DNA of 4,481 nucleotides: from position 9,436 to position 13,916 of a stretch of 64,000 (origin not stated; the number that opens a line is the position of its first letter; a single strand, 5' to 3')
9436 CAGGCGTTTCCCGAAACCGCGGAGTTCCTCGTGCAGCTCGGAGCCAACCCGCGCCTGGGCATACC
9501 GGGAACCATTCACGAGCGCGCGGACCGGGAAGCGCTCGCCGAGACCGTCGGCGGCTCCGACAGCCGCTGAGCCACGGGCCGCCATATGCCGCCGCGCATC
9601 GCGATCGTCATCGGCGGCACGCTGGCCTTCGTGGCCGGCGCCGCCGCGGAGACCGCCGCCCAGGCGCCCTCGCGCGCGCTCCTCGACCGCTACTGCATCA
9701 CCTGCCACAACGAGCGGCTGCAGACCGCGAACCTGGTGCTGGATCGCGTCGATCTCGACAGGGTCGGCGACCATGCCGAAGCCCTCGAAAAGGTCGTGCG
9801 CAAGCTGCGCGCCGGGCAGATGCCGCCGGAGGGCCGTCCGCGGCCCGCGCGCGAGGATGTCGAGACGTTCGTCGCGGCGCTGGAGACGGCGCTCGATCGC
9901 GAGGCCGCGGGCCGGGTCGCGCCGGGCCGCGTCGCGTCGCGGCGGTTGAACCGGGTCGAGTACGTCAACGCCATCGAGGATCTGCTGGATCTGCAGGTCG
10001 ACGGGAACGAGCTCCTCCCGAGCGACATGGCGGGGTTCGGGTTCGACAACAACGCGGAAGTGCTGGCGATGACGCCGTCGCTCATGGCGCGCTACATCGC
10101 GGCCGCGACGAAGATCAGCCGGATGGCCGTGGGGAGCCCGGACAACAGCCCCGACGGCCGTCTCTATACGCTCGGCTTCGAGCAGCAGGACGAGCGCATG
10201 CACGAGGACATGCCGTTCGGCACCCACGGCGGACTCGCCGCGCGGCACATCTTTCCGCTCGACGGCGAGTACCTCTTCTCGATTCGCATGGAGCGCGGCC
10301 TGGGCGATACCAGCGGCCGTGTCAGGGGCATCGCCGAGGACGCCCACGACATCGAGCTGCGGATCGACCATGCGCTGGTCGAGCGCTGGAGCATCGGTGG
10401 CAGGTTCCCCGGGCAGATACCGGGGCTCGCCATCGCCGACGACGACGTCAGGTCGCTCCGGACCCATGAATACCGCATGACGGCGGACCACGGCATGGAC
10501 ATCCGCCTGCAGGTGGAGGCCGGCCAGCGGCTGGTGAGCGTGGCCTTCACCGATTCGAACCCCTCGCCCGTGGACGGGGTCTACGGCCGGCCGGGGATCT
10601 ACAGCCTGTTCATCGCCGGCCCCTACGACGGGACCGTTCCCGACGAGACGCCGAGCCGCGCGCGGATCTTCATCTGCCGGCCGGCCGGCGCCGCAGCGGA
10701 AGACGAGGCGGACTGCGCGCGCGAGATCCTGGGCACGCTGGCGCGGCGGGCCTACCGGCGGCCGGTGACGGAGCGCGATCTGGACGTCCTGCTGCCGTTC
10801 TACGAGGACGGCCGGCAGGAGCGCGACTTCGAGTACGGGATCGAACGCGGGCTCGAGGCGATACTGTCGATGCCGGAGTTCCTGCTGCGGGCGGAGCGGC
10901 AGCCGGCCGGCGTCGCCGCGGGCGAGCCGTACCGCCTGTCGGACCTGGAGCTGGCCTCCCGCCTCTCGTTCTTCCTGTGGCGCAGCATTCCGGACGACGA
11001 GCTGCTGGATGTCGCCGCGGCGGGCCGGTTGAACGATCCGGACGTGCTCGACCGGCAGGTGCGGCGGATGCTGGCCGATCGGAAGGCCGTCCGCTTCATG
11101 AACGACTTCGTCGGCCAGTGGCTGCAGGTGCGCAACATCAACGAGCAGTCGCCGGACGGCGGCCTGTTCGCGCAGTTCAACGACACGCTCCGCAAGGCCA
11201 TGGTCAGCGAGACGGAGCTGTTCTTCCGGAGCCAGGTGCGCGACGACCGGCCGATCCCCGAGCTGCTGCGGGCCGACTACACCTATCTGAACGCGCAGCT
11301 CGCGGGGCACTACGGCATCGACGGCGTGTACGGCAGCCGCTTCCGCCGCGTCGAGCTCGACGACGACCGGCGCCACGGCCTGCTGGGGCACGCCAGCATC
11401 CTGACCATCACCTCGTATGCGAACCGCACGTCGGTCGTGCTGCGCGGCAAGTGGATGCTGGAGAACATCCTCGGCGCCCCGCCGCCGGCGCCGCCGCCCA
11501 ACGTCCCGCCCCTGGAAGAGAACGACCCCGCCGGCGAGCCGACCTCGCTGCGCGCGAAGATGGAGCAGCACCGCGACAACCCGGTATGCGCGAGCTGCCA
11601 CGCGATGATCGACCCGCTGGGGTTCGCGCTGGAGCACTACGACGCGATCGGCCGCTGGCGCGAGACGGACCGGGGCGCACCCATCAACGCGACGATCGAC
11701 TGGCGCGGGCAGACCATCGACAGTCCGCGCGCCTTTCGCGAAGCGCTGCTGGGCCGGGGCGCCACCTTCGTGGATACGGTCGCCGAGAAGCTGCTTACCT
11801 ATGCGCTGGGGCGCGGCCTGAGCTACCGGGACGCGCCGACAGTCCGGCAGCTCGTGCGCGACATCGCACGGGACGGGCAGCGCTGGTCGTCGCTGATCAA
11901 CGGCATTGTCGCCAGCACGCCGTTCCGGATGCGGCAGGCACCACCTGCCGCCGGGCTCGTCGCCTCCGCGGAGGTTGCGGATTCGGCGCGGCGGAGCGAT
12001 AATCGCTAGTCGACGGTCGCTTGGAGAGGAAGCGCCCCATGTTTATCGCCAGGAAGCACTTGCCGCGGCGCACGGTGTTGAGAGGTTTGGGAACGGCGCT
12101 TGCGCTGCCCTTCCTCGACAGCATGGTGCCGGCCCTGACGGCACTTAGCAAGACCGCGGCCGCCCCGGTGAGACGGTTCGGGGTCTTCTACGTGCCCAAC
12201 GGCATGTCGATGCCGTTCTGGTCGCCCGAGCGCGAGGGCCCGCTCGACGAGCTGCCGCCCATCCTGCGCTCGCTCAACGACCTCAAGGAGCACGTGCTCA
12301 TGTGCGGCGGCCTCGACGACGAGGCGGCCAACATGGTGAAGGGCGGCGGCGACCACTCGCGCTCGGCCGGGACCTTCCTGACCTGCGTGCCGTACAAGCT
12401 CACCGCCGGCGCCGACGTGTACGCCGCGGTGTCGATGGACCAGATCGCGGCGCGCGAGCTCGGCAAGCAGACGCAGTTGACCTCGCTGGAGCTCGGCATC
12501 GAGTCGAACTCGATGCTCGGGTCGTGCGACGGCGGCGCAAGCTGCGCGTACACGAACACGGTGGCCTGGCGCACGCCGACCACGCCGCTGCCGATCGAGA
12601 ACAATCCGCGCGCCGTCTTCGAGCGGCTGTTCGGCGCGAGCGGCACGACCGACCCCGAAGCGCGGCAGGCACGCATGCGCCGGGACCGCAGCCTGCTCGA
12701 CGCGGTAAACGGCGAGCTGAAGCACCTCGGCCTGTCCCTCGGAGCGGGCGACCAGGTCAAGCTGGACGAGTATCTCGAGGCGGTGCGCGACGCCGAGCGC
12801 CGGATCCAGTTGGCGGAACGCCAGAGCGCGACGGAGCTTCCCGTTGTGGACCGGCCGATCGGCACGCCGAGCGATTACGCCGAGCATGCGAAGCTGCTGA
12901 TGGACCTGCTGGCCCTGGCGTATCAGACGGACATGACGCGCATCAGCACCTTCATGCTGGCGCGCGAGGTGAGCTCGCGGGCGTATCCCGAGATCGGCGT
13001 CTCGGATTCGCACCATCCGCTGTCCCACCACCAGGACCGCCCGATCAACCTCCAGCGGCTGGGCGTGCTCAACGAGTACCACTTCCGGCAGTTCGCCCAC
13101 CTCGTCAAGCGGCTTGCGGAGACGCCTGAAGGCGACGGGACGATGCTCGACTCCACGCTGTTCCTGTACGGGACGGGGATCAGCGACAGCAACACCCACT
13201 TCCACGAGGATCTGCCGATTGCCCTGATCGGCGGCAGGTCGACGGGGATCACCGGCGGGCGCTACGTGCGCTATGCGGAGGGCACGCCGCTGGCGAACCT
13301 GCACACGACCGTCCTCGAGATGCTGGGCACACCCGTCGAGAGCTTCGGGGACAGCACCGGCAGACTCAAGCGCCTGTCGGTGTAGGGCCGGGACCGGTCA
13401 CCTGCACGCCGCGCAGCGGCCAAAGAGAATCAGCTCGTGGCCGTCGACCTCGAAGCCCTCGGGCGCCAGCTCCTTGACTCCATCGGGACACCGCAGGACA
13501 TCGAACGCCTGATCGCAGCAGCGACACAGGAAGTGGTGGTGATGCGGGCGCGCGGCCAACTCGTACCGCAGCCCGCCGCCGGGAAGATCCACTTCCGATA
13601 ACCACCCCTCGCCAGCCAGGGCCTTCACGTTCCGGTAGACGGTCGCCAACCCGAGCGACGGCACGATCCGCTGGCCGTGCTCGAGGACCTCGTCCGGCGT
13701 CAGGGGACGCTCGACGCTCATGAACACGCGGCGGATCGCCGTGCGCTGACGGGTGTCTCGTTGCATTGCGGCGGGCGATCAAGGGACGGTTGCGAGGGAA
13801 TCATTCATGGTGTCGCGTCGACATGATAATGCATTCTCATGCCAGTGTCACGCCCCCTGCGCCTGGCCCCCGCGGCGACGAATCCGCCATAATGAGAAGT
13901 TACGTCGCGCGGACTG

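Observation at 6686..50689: Seven paralogs of an unnamed secreted family ending in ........, interleaved with the triads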

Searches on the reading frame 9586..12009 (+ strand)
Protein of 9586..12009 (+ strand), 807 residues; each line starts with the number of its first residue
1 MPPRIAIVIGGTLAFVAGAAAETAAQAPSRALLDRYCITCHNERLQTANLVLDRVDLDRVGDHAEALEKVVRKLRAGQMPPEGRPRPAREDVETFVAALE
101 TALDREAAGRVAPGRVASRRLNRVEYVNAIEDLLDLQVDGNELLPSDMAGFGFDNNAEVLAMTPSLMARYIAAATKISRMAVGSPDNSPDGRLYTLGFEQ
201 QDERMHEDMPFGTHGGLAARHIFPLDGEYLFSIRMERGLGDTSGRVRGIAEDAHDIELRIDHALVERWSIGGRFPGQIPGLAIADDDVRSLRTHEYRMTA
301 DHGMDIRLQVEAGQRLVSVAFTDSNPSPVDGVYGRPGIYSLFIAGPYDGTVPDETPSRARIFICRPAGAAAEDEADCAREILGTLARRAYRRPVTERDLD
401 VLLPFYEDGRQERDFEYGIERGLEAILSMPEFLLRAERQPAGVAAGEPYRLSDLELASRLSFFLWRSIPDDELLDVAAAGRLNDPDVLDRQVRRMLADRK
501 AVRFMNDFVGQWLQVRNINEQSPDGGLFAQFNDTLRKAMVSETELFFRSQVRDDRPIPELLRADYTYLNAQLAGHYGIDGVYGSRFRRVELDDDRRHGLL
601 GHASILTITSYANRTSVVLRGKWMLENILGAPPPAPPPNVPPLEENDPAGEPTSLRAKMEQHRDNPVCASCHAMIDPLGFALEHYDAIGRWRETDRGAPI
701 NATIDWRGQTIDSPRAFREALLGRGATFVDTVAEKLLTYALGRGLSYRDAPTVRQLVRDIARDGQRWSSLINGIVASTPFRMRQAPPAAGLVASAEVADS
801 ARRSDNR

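Call 19: search_protein_families(library=pfam, proteins=[window:9586-12009:+], max_evalue=0.001)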
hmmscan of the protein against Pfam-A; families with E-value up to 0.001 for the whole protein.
window:9586-12009:+ (807 aa): 7 families
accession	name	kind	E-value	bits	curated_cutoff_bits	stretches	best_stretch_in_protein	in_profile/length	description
PF07631.16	PSD4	-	2.1e-45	154.8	23.3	1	451-578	1-128/128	Protein of unknown function (DUF1592)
PF07627.16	PSCyt3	-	7.4e-36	122.8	27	1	596-695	1-98/98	Protein of unknown function (DUF1588)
PF07626.16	PSD3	-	1.8e-20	73.6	23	1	119-182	1-64/65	Protein of unknown function (DUF1587)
PF07624.16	PSD2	-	5.2e-20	71.4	25.8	1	708-780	2-74/74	Protein of unknown function (DUF1585)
PF07637.16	PSD5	-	2.1e-16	60.4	34.2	1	377-437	1-62/62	Protein of unknown function (DUF1595)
PF13442.11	Cytochrome_CBB3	-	8.9e-06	26.4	27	1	28-91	5-60/68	Cytochrome C oxidase, cbb3-type, subunit III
PF07635.16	PSCyt1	-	0.00068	20.6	22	0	37-83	1-59/59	Planctomycete cytochrome C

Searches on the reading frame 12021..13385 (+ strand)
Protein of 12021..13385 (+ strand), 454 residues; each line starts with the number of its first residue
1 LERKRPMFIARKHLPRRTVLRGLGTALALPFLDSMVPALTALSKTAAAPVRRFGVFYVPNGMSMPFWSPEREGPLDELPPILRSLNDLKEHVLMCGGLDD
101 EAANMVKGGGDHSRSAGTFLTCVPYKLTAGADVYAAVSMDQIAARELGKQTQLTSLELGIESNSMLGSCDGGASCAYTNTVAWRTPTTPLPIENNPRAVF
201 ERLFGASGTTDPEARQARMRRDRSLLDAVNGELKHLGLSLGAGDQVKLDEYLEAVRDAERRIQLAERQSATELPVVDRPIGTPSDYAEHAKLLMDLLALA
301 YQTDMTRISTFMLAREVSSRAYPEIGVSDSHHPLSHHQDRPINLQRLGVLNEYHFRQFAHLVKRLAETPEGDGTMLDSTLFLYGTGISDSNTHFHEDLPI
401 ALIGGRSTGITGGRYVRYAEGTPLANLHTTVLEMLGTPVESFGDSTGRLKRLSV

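Call 19: search_protein_families(library=pfam, proteins=[window:12021-13385:+], max_evalue=0.001)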
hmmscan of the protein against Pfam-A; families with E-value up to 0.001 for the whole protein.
window:12021-13385:+ (454 aa): 1 family
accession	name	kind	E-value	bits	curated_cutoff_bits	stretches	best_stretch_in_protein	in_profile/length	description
PF07586.16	HXXSHH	-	1.3e-93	314.4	30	1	52-359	1-307/307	Protein of unknown function (DUF1552)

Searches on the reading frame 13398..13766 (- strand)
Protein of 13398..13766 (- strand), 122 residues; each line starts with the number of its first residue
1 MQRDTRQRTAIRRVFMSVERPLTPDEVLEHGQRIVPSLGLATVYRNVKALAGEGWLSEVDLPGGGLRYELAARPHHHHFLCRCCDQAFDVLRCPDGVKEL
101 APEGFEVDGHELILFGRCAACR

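Call 19: search_protein_families(library=pfam, proteins=[window:13398-13766:-], max_evalue=0.001)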
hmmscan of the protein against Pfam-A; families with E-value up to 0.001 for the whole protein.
window:13398-13766:- (122 aa): 1 family
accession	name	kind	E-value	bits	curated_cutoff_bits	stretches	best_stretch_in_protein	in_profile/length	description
PF01475.25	FUR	-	3e-18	66.5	23.1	1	3-113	5-119/121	Ferric uptake regulator family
